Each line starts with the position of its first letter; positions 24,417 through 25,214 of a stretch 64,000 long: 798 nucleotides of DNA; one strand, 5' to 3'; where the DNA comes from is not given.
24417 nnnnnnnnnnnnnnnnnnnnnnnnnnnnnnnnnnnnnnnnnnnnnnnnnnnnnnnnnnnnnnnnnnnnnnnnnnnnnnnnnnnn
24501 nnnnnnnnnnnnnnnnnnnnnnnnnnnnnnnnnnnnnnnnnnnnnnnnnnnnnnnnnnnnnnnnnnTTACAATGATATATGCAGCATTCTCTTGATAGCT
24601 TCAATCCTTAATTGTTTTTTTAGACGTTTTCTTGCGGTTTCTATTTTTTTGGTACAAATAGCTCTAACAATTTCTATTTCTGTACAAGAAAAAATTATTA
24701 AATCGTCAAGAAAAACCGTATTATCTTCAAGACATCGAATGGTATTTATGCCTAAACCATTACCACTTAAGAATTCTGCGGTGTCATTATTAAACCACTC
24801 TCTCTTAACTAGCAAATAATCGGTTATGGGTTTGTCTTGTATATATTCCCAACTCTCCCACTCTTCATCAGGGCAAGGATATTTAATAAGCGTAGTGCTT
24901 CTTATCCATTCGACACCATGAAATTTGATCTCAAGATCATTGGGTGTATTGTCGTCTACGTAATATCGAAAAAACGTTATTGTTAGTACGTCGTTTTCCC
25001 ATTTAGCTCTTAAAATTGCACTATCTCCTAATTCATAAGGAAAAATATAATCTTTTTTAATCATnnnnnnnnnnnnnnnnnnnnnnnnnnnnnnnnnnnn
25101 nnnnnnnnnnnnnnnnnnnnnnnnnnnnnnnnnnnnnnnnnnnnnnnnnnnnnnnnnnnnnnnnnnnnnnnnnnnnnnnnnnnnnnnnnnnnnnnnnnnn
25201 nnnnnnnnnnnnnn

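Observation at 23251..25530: An AT-rich four-gene accessory cassette lies between groEL and tRNA-Gln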

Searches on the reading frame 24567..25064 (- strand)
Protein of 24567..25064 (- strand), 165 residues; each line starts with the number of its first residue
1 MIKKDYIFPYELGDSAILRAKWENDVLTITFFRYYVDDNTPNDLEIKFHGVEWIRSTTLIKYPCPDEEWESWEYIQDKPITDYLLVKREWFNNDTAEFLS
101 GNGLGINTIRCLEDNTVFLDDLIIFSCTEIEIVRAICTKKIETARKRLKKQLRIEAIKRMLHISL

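Call 4: search_protein_families(library=pfam, proteins=[window:24567-25064:-], max_evalue=1)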
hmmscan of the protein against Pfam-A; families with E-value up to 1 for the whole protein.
window:24567-25064:- (165 aa): 0 families

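Call 5: search_protein_families(library=padloc, proteins=[window:24567-25064:-], max_evalue=1)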
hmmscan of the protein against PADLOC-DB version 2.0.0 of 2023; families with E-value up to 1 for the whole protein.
window:24567-25064:- (165 aa): 0 families

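Call 6: search_protein_families(library=ncbifam, proteins=[window:24567-25064:-], max_evalue=1)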
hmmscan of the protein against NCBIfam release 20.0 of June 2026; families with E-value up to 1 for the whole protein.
window:24567-25064:- (165 aa): 0 families

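Call 7: search_protein_families(library=phrogs, proteins=[window:24567-25064:-], max_evalue=1)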
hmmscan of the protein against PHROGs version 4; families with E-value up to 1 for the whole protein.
window:24567-25064:- (165 aa): 0 families

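Call 49: search_protein_families(library=pfam, alignment_id=A4, max_evalue=1)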
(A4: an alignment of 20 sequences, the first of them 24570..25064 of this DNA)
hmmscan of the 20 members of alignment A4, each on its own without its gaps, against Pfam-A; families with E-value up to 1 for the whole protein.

A. member 1, window:24570-25064:- (165 aa): 0 families

B. families by the number of members that match (of 20 scanned): 6 families
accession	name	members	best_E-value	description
PF15594.11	Imm50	1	0.06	Immunity protein 50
PF25311.1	WDGH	1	0.062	WDGH domain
PF12475.13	Amdo_NSP_1-3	1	0.077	Amdovirus non-structural protein 1-3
PF13648.12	Lipocalin_4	1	0.095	Lipocalin-like domain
PF09869.16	KH_DUF2096_C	1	0.15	DUF2096 C-terminal KH-like domain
PF12436.14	USP7_ICP0_bdg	1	0.15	ICP0-binding domain of Ubiquitin-specific protease 7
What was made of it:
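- On Known immunity families (for example Imm50): Imm50 hits 1 of 20 members at E 0.06 (call 49).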

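Call 70: find_homologous_proteins(query=A4, max_evalue=0.001)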
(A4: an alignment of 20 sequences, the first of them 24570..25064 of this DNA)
Query A4 (20 sequences) (165 aa, profile of the alignment): 29 proteins with E <= 0.001 among 1894 candidates.
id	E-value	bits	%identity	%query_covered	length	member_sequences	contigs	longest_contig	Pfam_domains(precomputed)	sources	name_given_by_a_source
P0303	2.1e-43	166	63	93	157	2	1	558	-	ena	-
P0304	3.4e-43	165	66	92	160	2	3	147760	-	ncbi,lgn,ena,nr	ncbi:MAG: hypothetical protein IJX98_06905 [Clostridia bacterium]|nr:hypothetical protein [Clostridi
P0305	3.5e-43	165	62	93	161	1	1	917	-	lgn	-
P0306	3.1e-42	162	63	93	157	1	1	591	-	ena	-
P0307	8.3e-42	161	63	92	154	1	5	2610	-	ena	-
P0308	1.5e-41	160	64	96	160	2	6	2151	-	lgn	-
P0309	2.0e-41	159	61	93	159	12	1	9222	-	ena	-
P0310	2.0e-41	159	61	93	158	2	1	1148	-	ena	-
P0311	2.7e-41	159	99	91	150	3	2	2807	-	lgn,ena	-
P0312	4.1e-41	158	61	97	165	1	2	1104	-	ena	-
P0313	4.3e-41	158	67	93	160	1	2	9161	-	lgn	-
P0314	6.9e-41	158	65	91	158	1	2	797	-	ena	-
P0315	1.1e-40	157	61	93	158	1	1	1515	-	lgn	-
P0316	2.8e-40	156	63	92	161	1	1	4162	-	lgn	-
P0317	5.3e-40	155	64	85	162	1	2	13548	-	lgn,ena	-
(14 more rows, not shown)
